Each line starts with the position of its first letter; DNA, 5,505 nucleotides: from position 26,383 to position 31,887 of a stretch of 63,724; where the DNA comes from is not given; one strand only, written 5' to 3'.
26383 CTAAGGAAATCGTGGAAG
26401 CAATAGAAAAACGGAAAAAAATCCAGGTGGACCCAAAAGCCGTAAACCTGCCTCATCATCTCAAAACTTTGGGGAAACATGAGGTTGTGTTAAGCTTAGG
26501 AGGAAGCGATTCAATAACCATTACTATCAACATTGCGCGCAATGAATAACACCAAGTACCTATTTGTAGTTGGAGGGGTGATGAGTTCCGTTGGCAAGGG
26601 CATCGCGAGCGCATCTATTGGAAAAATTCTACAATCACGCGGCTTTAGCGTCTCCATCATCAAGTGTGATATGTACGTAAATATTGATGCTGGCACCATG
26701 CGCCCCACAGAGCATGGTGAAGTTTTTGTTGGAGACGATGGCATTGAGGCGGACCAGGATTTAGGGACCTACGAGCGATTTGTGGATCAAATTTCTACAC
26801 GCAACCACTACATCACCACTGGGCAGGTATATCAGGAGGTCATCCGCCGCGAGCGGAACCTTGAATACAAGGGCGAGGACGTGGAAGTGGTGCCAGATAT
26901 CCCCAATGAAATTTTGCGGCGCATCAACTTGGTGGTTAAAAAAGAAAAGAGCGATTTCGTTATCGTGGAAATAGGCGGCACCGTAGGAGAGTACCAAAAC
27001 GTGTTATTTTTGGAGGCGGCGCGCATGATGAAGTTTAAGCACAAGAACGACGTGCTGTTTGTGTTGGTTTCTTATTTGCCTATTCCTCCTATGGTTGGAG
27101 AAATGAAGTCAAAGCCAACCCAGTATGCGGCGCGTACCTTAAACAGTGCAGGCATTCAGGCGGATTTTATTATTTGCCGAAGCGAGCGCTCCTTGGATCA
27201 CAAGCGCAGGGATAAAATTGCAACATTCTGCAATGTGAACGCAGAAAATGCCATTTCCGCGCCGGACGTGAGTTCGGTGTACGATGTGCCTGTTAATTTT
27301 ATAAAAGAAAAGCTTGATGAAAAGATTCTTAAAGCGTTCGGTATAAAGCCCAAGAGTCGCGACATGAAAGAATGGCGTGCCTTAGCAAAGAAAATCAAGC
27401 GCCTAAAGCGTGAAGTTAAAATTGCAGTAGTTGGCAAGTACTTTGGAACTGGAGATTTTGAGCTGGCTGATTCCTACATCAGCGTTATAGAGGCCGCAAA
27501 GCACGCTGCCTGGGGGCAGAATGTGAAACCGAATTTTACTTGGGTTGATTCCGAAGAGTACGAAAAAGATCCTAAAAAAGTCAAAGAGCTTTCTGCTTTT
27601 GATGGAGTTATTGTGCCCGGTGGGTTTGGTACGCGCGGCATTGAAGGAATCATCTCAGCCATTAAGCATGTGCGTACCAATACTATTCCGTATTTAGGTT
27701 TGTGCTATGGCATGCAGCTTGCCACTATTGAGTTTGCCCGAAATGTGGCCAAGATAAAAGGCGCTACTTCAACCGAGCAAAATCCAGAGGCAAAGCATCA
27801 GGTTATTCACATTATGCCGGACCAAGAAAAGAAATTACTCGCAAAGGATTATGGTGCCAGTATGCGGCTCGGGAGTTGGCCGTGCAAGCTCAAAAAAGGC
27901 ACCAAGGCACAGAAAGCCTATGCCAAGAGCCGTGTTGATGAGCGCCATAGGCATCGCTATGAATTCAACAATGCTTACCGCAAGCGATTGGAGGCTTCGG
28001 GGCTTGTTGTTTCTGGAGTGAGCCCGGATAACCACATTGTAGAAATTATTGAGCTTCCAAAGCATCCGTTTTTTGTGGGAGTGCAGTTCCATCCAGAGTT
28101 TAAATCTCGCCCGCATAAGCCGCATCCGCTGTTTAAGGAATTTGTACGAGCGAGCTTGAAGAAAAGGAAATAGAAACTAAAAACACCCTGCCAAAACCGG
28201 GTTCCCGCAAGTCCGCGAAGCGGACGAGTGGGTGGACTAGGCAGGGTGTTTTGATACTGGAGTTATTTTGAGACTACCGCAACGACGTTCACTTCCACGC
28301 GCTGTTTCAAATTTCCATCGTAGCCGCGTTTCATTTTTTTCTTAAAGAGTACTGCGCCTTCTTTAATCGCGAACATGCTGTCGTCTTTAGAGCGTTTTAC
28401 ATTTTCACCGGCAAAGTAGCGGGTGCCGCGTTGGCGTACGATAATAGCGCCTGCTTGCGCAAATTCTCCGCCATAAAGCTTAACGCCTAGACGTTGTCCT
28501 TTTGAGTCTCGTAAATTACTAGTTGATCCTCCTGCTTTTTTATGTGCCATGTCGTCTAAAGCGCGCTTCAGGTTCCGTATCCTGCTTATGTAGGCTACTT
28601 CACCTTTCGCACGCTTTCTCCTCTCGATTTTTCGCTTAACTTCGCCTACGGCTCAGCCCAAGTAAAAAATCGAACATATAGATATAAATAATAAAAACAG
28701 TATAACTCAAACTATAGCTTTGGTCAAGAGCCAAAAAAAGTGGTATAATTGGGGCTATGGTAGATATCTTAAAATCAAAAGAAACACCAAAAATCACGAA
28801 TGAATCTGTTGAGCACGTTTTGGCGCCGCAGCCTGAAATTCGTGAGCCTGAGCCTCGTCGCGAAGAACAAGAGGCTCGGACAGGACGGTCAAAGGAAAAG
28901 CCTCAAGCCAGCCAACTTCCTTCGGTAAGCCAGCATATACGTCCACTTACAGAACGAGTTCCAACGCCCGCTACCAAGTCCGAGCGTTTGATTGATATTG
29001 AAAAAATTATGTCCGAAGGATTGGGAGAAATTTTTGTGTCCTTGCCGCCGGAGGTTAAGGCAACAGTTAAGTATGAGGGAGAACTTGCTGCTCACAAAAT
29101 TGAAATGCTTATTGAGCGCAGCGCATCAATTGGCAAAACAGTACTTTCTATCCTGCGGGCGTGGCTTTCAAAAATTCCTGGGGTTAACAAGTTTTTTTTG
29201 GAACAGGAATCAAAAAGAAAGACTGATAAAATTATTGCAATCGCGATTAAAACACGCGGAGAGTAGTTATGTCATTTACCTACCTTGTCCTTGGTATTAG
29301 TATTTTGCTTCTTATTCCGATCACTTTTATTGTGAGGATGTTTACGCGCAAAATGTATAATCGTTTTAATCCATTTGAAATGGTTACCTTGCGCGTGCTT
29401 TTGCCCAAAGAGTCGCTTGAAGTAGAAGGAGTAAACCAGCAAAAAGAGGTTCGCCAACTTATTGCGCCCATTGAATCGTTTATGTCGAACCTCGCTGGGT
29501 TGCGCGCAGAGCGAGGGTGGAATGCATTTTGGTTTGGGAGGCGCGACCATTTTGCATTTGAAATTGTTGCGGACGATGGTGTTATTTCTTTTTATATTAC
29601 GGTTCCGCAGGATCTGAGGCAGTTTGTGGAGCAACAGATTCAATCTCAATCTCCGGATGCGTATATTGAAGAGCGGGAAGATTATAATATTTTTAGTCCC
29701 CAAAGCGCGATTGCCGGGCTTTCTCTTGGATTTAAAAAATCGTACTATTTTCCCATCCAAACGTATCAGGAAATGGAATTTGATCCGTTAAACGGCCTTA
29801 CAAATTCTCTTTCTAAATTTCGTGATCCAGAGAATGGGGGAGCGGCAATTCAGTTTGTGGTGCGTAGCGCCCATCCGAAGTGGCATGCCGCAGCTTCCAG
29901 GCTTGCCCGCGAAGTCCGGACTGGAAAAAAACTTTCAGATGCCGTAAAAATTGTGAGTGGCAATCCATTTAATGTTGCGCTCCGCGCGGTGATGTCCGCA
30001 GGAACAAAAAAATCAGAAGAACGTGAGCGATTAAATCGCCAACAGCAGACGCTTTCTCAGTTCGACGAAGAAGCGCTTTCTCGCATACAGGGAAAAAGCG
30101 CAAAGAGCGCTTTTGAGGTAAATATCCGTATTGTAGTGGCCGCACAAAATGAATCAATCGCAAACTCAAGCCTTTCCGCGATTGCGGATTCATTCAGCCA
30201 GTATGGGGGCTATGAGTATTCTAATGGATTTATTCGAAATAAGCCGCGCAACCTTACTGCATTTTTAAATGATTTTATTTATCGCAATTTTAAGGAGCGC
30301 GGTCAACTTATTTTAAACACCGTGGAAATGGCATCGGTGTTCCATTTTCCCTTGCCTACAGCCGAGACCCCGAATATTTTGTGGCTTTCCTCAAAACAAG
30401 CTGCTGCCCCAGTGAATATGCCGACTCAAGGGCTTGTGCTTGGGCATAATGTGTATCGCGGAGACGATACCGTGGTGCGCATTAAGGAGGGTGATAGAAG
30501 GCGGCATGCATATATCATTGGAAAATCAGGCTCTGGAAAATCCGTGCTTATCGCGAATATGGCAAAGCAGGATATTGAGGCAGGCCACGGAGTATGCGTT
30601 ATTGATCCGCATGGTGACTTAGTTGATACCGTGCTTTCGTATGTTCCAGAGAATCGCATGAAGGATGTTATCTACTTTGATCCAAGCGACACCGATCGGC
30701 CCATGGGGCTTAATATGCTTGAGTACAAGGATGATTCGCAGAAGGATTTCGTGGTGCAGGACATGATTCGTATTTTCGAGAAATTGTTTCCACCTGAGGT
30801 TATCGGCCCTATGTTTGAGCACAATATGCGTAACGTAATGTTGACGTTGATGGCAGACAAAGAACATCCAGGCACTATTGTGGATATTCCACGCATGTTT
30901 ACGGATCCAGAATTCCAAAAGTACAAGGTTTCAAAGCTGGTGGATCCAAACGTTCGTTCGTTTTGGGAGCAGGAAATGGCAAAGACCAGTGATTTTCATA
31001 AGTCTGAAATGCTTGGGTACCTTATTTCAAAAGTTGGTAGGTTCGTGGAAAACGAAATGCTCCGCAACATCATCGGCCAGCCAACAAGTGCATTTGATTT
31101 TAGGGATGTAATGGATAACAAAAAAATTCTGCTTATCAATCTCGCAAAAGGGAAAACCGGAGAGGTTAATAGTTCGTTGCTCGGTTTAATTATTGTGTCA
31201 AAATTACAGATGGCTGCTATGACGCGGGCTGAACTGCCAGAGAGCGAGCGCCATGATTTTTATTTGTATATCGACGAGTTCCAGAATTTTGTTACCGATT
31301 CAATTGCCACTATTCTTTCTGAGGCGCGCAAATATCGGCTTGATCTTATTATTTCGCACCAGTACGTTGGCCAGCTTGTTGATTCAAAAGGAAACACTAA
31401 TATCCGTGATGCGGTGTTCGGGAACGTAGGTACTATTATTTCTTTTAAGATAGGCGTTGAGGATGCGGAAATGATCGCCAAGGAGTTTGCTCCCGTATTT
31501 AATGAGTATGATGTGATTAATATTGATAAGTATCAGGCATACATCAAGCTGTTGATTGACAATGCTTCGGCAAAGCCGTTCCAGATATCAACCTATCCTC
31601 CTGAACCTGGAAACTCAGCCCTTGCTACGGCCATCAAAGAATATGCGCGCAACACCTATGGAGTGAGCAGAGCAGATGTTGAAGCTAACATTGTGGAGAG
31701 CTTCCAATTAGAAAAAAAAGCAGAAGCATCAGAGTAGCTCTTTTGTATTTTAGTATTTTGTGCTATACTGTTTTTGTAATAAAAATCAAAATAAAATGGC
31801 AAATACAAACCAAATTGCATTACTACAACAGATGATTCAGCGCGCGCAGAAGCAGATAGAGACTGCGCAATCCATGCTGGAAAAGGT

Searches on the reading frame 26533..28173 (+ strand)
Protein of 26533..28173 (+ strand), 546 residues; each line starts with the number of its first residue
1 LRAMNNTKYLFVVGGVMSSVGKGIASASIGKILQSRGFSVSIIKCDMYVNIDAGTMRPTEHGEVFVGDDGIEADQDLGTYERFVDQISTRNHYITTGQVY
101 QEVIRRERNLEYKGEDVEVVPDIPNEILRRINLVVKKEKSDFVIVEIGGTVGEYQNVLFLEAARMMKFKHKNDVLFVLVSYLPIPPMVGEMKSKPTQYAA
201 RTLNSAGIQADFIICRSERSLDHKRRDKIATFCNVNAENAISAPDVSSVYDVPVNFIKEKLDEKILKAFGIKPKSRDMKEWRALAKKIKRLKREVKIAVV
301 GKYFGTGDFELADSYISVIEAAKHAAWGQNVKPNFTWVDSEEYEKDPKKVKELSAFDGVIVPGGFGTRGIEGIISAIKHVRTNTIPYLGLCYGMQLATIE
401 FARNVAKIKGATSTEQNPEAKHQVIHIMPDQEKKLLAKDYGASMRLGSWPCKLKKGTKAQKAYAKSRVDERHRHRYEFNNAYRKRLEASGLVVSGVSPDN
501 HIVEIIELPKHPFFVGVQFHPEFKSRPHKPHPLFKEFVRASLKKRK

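Call 89: search_protein_families(library=pfam, max_evalue=0.00001, proteins=[window:26533-28173:+])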
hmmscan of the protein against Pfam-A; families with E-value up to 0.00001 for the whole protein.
window:26533-28173:+ (546 aa): 3 families
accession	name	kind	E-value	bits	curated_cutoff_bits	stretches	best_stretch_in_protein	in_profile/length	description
PF06418.20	CTP_synth_N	-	2.3e-99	332.5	26.1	1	8-270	1-264/265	CTP synthase N-terminus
PF00117.34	GATase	-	1.7e-38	132.7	22.8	1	311-539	2-189/190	Glutamine amidotransferase class-I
PF07722.19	Peptidase_C26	-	6e-09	36.4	20.5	1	377-522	98-219/219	Peptidase C26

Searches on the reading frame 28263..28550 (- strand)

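Call 89: search_protein_families(library=pfam, max_evalue=0.00001, proteins=[window:28263-28550:-])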
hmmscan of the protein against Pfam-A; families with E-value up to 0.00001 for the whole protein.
window:28263-28550:- (95 aa): 1 family
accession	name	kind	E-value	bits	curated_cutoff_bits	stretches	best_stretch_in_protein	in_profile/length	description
PF01016.24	Ribosomal_L27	-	4.2e-30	104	20.5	1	2-77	1-76/79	Ribosomal L27 protein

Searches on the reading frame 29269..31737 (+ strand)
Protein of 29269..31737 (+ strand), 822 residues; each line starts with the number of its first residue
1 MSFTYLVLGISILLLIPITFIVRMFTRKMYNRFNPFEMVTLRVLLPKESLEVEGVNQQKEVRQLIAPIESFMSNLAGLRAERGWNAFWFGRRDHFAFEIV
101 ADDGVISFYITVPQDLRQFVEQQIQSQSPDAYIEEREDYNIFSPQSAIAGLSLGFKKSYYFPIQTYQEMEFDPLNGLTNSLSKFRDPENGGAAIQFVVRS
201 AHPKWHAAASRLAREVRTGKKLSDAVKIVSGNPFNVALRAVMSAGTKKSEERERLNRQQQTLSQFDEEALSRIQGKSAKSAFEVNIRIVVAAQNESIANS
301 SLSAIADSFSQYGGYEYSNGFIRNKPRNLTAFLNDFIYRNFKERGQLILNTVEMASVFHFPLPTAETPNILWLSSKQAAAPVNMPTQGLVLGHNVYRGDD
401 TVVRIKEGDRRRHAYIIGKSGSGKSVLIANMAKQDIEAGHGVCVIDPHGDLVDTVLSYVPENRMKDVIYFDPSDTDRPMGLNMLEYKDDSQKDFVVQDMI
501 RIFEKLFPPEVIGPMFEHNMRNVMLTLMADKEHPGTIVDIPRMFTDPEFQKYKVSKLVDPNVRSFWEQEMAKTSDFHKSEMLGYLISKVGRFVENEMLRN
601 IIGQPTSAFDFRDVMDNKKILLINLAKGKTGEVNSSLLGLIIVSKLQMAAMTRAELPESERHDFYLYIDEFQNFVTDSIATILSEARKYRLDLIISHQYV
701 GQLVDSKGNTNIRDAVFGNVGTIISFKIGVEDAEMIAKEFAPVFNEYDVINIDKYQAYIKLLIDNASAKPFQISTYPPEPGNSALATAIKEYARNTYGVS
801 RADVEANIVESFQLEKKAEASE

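Call 89: search_protein_families(library=pfam, max_evalue=0.00001, proteins=[window:29269-31737:+])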
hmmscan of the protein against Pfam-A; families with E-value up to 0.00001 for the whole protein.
window:29269-31737:+ (822 aa): 2 families
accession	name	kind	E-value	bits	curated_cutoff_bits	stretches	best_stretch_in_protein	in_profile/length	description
PF10412.15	TrwB_AAD_bind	-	4e-09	36.3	20.5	1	406-752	10-331/387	Type IV secretion-system coupling protein DNA-binding domain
PF01935.23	DUF87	-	3.2e-06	27.8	23.2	1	411-460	23-69/220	Helicase HerA, central domain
